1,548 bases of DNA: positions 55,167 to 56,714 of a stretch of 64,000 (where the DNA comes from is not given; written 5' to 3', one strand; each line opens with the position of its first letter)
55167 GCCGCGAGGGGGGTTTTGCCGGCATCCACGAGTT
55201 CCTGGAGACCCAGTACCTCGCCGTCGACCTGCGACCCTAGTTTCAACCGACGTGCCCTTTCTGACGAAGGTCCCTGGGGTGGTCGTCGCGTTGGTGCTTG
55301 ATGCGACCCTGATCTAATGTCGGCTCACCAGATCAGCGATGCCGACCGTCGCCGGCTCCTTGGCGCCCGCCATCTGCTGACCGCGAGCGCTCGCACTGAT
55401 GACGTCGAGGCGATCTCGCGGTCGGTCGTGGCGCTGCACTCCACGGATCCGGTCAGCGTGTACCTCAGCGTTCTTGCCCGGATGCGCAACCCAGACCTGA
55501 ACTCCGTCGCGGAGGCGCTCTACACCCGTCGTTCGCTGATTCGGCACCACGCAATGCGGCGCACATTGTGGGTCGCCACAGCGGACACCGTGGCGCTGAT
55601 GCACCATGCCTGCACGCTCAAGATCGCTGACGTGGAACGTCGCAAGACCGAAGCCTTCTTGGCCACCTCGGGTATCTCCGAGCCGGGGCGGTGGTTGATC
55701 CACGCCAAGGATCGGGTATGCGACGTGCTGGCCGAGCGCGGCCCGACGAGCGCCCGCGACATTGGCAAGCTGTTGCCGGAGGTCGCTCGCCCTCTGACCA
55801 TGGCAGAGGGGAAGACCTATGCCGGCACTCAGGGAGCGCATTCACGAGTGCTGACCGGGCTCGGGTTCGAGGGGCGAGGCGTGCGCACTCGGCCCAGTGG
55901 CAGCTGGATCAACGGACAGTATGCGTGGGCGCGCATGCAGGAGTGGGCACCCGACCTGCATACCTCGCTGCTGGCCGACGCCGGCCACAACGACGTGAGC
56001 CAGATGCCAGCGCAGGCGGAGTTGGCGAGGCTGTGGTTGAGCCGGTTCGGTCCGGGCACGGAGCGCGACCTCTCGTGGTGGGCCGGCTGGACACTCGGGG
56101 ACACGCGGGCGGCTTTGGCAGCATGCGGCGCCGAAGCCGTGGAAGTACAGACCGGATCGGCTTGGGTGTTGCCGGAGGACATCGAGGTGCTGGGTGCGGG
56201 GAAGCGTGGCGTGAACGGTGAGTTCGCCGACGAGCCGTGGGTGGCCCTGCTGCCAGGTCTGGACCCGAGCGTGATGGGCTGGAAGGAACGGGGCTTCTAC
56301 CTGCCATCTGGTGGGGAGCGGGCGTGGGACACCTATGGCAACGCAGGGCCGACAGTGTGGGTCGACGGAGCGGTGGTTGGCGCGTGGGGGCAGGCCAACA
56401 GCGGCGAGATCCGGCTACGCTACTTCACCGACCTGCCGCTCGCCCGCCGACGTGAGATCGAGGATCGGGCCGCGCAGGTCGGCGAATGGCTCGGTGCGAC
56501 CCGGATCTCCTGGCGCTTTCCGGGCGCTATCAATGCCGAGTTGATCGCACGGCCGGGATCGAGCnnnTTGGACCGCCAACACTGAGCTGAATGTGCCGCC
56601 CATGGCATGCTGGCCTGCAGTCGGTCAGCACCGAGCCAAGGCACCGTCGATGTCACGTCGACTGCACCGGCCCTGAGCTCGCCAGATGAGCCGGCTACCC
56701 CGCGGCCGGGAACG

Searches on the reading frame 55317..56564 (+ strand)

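Call 78: search_protein_families(library=pfam, proteins=[window:55317-56564:+], max_evalue=0.00001)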
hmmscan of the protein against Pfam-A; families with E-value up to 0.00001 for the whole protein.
window:55317-56564:+ (416 aa): 1 family
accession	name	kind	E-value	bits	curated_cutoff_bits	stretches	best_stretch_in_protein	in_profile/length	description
PF06224.18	AlkZ-like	-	6.6e-48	164.5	25.9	1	36-391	3-329/329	DNA glycosylase AlkZ-like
